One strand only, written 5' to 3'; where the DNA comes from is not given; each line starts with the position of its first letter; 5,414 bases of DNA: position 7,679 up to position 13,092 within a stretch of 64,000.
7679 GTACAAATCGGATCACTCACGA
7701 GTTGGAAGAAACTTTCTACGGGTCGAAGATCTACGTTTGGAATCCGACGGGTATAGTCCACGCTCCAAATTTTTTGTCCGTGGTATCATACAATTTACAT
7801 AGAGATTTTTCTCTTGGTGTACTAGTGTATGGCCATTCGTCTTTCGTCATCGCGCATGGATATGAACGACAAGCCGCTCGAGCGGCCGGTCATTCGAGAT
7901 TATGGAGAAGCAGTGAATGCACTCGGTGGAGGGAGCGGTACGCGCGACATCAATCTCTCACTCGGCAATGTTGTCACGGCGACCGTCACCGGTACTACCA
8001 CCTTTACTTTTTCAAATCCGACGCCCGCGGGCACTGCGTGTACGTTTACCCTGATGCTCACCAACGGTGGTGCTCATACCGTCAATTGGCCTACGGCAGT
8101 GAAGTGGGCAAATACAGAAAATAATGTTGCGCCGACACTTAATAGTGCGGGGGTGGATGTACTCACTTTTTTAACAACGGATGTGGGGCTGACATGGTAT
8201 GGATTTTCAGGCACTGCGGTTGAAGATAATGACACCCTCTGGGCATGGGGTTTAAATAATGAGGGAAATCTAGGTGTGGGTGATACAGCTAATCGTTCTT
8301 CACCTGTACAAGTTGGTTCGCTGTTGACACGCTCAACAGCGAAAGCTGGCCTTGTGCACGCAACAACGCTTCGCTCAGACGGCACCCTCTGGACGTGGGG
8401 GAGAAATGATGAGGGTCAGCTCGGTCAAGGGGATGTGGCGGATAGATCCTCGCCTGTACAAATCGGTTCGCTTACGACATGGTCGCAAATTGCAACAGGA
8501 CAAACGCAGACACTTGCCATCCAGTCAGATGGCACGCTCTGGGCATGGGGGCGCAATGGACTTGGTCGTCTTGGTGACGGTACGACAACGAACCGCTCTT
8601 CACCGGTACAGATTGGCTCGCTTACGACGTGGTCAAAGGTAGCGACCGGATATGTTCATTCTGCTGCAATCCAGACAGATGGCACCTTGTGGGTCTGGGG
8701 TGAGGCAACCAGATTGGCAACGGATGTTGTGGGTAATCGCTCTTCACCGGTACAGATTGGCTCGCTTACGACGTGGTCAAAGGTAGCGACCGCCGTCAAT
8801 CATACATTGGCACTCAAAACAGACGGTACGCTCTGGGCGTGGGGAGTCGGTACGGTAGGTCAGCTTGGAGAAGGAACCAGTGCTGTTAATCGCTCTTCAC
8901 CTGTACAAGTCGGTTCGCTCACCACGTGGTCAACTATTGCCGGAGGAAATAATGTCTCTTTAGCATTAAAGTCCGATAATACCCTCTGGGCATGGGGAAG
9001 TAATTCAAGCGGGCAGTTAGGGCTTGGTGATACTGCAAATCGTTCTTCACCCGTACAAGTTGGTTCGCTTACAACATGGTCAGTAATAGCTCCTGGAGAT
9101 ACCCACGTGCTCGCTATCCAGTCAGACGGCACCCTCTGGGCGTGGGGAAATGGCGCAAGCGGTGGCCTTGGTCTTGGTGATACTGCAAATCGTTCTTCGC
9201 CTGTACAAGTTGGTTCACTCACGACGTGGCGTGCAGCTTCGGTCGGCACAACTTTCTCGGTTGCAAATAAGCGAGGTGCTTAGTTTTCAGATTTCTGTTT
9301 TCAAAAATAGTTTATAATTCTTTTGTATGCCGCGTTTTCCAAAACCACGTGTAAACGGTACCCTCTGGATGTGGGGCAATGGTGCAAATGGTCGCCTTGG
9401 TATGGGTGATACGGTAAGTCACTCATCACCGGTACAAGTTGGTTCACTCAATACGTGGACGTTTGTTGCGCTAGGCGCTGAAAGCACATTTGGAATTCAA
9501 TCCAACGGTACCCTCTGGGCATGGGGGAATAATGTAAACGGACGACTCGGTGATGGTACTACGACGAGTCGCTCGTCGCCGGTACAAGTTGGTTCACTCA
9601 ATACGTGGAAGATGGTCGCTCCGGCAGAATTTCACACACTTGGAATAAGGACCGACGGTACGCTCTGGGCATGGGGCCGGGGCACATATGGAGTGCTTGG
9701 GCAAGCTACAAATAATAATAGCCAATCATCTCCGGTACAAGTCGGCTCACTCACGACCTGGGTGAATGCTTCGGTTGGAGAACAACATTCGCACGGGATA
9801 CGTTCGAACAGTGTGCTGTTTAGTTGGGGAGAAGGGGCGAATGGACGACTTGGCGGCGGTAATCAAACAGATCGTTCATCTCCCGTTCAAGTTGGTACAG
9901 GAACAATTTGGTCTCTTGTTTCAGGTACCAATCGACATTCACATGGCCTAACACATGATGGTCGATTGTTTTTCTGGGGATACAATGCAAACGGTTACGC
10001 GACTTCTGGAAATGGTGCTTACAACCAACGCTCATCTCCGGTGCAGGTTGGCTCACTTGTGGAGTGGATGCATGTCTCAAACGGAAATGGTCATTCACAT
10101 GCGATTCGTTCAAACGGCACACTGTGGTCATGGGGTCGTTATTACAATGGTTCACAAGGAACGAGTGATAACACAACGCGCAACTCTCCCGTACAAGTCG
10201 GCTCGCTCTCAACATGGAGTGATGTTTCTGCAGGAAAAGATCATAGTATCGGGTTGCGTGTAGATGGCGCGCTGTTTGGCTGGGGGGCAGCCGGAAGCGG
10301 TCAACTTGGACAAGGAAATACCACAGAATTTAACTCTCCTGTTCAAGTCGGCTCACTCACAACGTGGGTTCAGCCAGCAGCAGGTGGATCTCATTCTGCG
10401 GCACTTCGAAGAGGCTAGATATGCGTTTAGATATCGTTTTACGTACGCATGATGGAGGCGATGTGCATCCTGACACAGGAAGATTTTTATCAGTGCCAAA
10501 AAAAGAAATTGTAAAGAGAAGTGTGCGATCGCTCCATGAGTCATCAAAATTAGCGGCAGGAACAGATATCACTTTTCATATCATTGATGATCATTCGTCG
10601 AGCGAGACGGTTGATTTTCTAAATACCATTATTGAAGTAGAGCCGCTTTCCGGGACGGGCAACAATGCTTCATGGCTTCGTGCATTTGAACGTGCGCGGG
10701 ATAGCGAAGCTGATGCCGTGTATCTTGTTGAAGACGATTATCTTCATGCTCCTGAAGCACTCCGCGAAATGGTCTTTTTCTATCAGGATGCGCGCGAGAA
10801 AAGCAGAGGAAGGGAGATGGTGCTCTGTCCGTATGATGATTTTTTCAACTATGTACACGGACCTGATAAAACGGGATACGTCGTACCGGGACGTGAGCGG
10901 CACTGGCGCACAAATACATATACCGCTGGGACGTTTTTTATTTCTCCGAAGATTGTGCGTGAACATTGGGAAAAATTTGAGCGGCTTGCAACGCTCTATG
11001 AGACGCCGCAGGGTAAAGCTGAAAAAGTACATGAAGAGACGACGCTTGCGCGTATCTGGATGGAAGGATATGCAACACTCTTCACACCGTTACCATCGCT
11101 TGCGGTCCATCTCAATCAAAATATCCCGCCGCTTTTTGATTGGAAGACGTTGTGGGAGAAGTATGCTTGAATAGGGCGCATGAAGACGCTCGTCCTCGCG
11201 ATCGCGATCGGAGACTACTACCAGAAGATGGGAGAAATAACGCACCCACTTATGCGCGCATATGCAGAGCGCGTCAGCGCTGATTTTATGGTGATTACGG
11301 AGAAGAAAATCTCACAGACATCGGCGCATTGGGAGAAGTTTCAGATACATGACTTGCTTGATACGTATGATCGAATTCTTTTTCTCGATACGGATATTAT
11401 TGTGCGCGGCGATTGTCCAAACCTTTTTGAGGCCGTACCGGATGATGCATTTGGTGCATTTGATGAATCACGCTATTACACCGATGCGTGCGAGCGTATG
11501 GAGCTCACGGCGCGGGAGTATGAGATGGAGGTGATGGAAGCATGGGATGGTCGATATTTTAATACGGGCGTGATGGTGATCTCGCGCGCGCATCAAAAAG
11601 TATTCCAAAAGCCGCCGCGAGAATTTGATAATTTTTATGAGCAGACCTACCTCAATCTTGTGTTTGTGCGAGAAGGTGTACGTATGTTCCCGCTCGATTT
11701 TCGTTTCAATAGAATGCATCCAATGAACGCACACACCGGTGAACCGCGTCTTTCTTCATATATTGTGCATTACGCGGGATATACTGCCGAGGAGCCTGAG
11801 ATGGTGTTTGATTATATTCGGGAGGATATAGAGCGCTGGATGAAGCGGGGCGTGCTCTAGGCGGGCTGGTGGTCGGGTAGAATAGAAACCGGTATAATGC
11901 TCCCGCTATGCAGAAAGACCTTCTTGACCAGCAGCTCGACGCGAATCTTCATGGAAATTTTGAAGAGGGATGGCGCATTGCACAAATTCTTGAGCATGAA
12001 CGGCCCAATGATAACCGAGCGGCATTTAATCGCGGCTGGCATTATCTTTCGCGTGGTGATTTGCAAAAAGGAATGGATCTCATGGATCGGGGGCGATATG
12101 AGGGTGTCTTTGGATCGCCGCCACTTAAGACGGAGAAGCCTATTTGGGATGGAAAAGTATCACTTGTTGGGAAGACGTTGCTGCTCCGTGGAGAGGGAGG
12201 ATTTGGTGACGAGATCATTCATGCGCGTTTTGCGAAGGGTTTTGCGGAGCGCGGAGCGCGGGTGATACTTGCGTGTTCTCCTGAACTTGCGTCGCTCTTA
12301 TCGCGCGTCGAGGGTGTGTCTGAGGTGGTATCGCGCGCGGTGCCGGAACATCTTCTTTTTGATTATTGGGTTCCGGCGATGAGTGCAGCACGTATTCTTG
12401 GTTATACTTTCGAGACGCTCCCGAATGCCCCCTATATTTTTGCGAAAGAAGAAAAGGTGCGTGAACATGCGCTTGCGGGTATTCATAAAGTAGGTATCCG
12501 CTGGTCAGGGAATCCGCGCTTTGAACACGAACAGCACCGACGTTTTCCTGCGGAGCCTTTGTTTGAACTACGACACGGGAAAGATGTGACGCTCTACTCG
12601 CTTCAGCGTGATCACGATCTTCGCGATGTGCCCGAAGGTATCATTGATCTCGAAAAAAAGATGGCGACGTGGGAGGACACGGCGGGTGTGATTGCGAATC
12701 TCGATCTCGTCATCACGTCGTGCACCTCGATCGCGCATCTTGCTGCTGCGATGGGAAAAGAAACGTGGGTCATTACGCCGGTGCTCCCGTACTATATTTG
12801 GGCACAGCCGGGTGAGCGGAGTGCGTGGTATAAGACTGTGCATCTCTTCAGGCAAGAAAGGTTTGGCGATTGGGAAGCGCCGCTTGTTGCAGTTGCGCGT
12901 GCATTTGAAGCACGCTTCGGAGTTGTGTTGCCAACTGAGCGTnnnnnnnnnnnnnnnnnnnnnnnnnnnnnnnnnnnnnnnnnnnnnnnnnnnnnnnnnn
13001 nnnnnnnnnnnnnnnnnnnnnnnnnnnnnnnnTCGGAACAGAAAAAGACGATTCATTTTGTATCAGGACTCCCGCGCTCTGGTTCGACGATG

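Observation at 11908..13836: Unusual fusion of a GT9 heptosyltransferase-family domain with a sulfotransferase domain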

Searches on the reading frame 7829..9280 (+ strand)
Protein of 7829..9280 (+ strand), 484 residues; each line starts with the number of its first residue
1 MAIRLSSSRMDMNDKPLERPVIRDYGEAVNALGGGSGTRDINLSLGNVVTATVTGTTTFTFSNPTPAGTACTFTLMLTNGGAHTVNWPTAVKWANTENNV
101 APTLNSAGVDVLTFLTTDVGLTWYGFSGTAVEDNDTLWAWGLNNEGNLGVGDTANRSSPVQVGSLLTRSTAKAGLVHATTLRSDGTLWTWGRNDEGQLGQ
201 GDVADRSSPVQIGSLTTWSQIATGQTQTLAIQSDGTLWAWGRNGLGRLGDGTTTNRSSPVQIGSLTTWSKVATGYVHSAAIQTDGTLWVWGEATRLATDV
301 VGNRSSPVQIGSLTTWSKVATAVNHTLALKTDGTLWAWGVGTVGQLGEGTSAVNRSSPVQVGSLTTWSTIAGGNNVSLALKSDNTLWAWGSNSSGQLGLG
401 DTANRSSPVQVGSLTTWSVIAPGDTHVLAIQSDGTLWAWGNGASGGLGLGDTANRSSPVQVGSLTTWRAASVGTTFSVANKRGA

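Call 28: search_protein_families(library=pfam, proteins=[window:7829-9280:+], max_evalue=0.001)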
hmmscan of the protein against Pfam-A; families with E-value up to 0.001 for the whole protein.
window:7829-9280:+ (484 aa): 4 families
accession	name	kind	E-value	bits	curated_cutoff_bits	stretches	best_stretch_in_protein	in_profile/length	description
PF25390.1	WD40_RLD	-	3.4e-85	287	150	2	220-479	35-312/363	RCC1-like domain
PF00415.24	RCC1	-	3.4e-72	239.3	21.7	6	184-231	1-50/50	Regulator of chromosome condensation (RCC1) repeat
PF13540.12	RCC1_2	-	4e-37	125.5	22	6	369-396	3-30/30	Regulator of chromosome condensation (RCC1) repeat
PF25384.1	Alsin_RLD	-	1.7e-13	51.1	100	1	136-212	243-317/405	Alsin RCC1-like domain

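Call 57: search_protein_families(library=phrogs, proteins=[window:7829-9280:+], max_evalue=0.001)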
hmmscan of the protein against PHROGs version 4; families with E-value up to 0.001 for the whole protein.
window:7829-9280:+ (484 aa): 11 families
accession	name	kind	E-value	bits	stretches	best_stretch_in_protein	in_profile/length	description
phrog_7220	-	DNA, RNA and nucleotide metabolism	2e-52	179.3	2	281-456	46-221/1734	regulator of chromosome condensation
phrog_4219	-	DNA, RNA and nucleotide metabolism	9.1e-43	147.6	3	219-358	541-683/867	regulator of chromosome condensation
phrog_16766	-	DNA, RNA and nucleotide metabolism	3.9e-34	119.3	2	318-454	195-330/763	regulator of chromosome condensation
phrog_9017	-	tail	2.2e-13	51.8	1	30-128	54-154/159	tail fiber protein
phrog_7760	-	tail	2.5e-12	48.1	1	32-126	120-216/223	tail fiber protein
phrog_24774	-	unknown function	6e-11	43.7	1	48-127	170-251/258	-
phrog_11922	-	tail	1.9e-08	34.4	0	215-297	131-211/870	tail protein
phrog_20500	-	tail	1.3e-07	30.6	1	125-265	1070-1229/1365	tail protein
phrog_22179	-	tail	3.5e-07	31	1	54-128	165-239/244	tail fiber protein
phrog_27998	-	tail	0.00017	22.3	1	61-127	136-201/207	tail fiber protein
phrog_33662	-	unknown function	0.00032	21.9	0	311-336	40-65/68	-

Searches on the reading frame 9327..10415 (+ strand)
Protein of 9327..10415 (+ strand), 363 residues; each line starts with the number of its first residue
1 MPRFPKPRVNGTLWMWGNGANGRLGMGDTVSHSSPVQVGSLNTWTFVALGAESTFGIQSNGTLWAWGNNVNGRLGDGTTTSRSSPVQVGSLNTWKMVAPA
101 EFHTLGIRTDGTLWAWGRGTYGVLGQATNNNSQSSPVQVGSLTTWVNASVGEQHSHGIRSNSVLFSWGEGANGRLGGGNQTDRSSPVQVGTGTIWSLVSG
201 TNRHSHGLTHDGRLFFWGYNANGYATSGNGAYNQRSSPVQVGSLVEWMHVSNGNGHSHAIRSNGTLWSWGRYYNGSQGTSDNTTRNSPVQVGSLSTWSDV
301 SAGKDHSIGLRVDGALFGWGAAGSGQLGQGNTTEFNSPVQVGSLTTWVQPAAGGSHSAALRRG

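Call 3: search_protein_families(library=pfam, proteins=[window:9327-10415:+], max_evalue=0.1)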
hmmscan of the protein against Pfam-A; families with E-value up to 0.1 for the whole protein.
window:9327-10415:+ (363 aa): 4 families
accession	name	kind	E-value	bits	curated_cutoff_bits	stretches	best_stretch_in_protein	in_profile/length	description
PF25390.1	WD40_RLD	-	1.9e-62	212.1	150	2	10-190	160-346/363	RCC1-like domain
PF00415.24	RCC1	-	4.4e-58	194.1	21.7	7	313-360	1-50/50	Regulator of chromosome condensation (RCC1) repeat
PF13540.12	RCC1_2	-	5.8e-25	86.8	22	4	298-326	2-30/30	Regulator of chromosome condensation (RCC1) repeat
PF25384.1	Alsin_RLD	-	7.3e-08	32.5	100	3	265-331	243-311/405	Alsin RCC1-like domain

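Call 57: search_protein_families(library=phrogs, proteins=[window:9327-10415:+], max_evalue=0.001)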
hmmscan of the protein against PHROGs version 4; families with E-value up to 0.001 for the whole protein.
window:9327-10415:+ (363 aa): 3 families
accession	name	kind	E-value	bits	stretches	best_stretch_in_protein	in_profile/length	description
phrog_4219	-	DNA, RNA and nucleotide metabolism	3.9e-37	129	3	49-187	545-683/867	regulator of chromosome condensation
phrog_7220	-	DNA, RNA and nucleotide metabolism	3.6e-32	112.2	2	148-334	86-268/1734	regulator of chromosome condensation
phrog_16766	-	DNA, RNA and nucleotide metabolism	6.5e-28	98.7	2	9-225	112-323/763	regulator of chromosome condensation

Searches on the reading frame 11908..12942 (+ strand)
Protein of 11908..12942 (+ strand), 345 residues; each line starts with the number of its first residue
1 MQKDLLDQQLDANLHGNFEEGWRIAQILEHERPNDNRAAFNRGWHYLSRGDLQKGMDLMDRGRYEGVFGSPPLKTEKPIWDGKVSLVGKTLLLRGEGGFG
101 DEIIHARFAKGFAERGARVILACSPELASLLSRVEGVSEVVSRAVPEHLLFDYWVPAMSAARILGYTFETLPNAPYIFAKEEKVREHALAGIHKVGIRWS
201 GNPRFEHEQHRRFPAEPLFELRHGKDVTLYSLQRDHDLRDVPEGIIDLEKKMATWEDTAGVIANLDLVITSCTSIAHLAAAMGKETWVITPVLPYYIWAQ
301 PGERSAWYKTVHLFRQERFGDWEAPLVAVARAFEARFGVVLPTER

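Call 22: search_protein_representatives(protein=window:11908-12942:+)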
Query: 345 residues. Proteins with E-value up to 0.001 (for the whole library): 34026; up to 1e-10: 24995; up to 1e-30: 6609. The best 150 are listed.
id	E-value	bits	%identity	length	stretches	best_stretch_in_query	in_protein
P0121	4.2e-210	713.7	37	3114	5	74-334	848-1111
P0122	3.0e-201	684.6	37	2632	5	32-332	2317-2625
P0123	7.1e-193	657.0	35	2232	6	32-335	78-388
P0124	1.1e-174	597.2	35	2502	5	17-327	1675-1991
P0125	1.4e-172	590.2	32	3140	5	40-334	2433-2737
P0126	1.9e-158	543.8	34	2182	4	37-335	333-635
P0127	3.5e-157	539.6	36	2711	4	26-332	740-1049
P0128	5.1e-150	516.1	33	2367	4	79-335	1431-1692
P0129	1.8e-147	507.7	32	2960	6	31-339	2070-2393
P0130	3.7e-147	506.6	33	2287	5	37-332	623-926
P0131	2.9e-146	503.7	36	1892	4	32-336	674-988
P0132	2.0e-145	500.9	33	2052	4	80-329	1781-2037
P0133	7.4e-145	499.1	34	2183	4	35-324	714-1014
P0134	2.5e-143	494.0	35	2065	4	31-329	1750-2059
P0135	1.0e-135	469.0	38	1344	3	72-340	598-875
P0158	4.6e-119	414.2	57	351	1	6-330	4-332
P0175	4.9e-110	384.5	39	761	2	37-339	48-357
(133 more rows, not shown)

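Call 24: search_protein_families(library=pfam, proteins=[P0121, P0123, P0135, P0175, P0158], max_evalue=0.01)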
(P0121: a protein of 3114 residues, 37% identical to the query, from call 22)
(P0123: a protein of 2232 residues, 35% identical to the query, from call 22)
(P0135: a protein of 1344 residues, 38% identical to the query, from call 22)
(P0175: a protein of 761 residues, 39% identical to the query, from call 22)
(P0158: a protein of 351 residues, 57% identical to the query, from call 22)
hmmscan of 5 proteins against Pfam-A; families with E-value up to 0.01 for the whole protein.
P0121 (3114 aa): 58 families (the best 25 are shown)
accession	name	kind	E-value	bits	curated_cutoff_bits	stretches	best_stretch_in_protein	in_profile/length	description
PF00515.34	TPR_1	-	1.9e-228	730.6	27.8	29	1295-1327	2-34/34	Tetratricopeptide repeat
PF13414.12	TPR_11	-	1.1e-213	691.1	26.8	28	1303-1342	3-42/42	TPR repeat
PF07719.23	TPR_2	-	7.2e-193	609.6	27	23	1295-1326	2-33/34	Tetratricopeptide repeat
PF13431.12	TPR_17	-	6.2e-153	485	24.4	13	718-751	1-34/34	Tetratricopeptide repeat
PF13181.12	TPR_8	-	1.1e-148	471.4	25.7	12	1295-1326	2-33/34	Tetratricopeptide repeat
PF13432.12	TPR_16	-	3e-147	478.6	32.7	16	1298-1361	1-64/65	Tetratricopeptide repeat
PF13424.12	TPR_12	-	6.6e-127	414.4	30.1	22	191-250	8-75/77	Tetratricopeptide repeat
PF13428.12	TPR_14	-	4.6e-113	358.1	23.5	5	1196-1233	5-42/44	Tetratricopeptide repeat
PF14559.12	TPR_19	-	1.5e-102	336.4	25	19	1272-1326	3-57/68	Tetratricopeptide repeat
PF13176.12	TPR_7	-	7e-97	309.8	27.9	3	1296-1326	1-31/36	Tetratricopeptide repeat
PF13374.12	TPR_10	-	7e-74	242.4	27.5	5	732-759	4-31/42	Tetratricopeptide repeat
PF13371.12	TPR_9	-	1.5e-72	240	35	7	99-150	10-61/73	Tetratricopeptide repeat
PF13174.12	TPR_6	-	2.4e-60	197.6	26.3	2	1261-1291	1-31/33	Tetratricopeptide repeat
PF23914.1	TPR_CcmH_CycH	-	7.3e-58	195.3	42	3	1219-1324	43-151/158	Cytochrome c-type biogenesis protein H TPR domain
PF24575.1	TPR_Slam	-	2e-56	189.3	35.2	1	639-712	26-97/104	Surface lipoprotein assembly modifier, N-terminal TPR repeats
PF01075.23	Glyco_transf_9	-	2.7e-31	109.2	22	5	2607-2638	174-205/247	Glycosyltransferase family 9 (heptosyltransferase)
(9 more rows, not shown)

P0123 (2232 aa): 32 families (the best 25 are shown)
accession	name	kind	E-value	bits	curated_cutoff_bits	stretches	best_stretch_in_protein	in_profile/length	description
PF00515.34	TPR_1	-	1.2e-85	278.6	27.8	11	439-470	2-33/34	Tetratricopeptide repeat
PF07719.23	TPR_2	-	2e-84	271.3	27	11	439-470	2-33/34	Tetratricopeptide repeat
PF13414.12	TPR_11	-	5.5e-77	253.6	26.8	6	1489-1527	4-42/42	TPR repeat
PF14559.12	TPR_19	-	9.1e-64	212.2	25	9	414-458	1-45/68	Tetratricopeptide repeat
PF13432.12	TPR_16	-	3e-61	203.8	32.7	9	52-110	1-58/65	Tetratricopeptide repeat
PF13431.12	TPR_17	-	3.7e-58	189.4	24.4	2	918-949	2-33/34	Tetratricopeptide repeat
PF13181.12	TPR_8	-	1.6e-53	174.8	25.7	4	1481-1512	3-34/34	Tetratricopeptide repeat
PF13428.12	TPR_14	-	1.8e-50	164.6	23.5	6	441-481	4-44/44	Tetratricopeptide repeat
PF13424.12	TPR_12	-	4.9e-38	129.6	30.1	3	1447-1509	4-75/77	Tetratricopeptide repeat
PF01075.23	Glyco_transf_9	-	7.1e-34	117.7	22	4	1179-1224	164-208/247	Glycosyltransferase family 9 (heptosyltransferase)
PF23914.1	TPR_CcmH_CycH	-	3.2e-30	105.5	42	4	462-564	40-145/158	Cytochrome c-type biogenesis protein H TPR domain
PF13176.12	TPR_7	-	4.6e-30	101.5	27.9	2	51-83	2-34/36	Tetratricopeptide repeat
PF24575.1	TPR_Slam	-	1.3e-28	99.9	35.2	3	899-942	51-94/104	Surface lipoprotein assembly modifier, N-terminal TPR repeats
PF13371.12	TPR_9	-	1.9e-26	92.3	35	4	61-107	8-54/73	Tetratricopeptide repeat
PF13174.12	TPR_6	-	4.2e-20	71.4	26.3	0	1345-1371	2-28/33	Tetratricopeptide repeat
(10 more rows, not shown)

P0135 (1344 aa): 29 families (the best 25 are shown)
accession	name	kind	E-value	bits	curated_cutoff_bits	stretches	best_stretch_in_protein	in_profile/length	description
PF13414.12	TPR_11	-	3.5e-63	209.5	26.8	7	506-536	8-38/42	TPR repeat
PF00515.34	TPR_1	-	1.3e-54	180.3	27.8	5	526-559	1-34/34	Tetratricopeptide repeat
PF07719.23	TPR_2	-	6.5e-52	169.8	27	5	1001-1030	5-34/34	Tetratricopeptide repeat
PF13432.12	TPR_16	-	9.1e-47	157.5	32.7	5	968-1031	2-65/65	Tetratricopeptide repeat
PF13181.12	TPR_8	-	9.4e-45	147.4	25.7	5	999-1030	3-34/34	Tetratricopeptide repeat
PF13431.12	TPR_17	-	3e-44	146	24.4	6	515-546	2-33/34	Tetratricopeptide repeat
PF14559.12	TPR_19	-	7.9e-36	122.7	25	7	57-119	3-65/68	Tetratricopeptide repeat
PF13428.12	TPR_14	-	6.7e-34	113.3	23.5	3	1001-1037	5-41/44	Tetratricopeptide repeat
PF13424.12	TPR_12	-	5.4e-33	113.5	30.1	5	467-522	12-75/77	Tetratricopeptide repeat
PF13176.12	TPR_7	-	7.8e-22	75.9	27.9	2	1002-1031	4-35/36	Tetratricopeptide repeat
PF13374.12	TPR_10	-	4.8e-21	74.5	27.5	2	997-1026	2-31/42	Tetratricopeptide repeat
PF24575.1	TPR_Slam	-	1.7e-20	73.8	35.2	1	1004-1042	54-92/104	Surface lipoprotein assembly modifier, N-terminal TPR repeats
PF13371.12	TPR_9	-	8.9e-20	70.9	35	3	467-526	4-63/73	Tetratricopeptide repeat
PF23914.1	TPR_CcmH_CycH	-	1.6e-17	64.2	42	2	923-1031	44-155/158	Cytochrome c-type biogenesis protein H TPR domain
PF13174.12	TPR_6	-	1.9e-16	59.9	26.3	0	13-43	2-32/33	Tetratricopeptide repeat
PF01075.23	Glyco_transf_9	-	6.7e-16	58.8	22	3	347-378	174-205/247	Glycosyltransferase family 9 (heptosyltransferase)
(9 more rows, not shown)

P0175 (761 aa): 9 families
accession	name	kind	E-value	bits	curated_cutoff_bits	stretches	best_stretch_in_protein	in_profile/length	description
PF07719.23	TPR_2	-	2.6e-08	33.8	27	0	417-438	1-22/34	Tetratricopeptide repeat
PF12895.13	ANAPC3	-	3e-07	31.1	27.2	2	423-471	29-80/82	Anaphase-promoting complex, cyclosome, subunit 3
PF13424.12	TPR_12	-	1.9e-06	28.4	30.1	1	382-438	4-66/77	Tetratricopeptide repeat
PF00515.34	TPR_1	-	1.4e-05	25.1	27.8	0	418-437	2-21/34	Tetratricopeptide repeat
PF14559.12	TPR_19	-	1.7e-05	25.5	25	0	415-453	23-62/68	Tetratricopeptide repeat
PF07721.20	TPR_4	-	3.5e-05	24.4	27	0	480-499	4-23/26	Tetratricopeptide repeat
PF17004.11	SRP_TPR_like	-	0.00034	21.1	35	0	379-443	35-93/109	Putative TPR-like repeat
PF13432.12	TPR_16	-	0.00037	21.3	32.7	0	389-448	4-63/65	Tetratricopeptide repeat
PF13428.12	TPR_14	-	0.0066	17.5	23.5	0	417-438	1-22/44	Tetratricopeptide repeat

P0158 (351 aa): 0 families
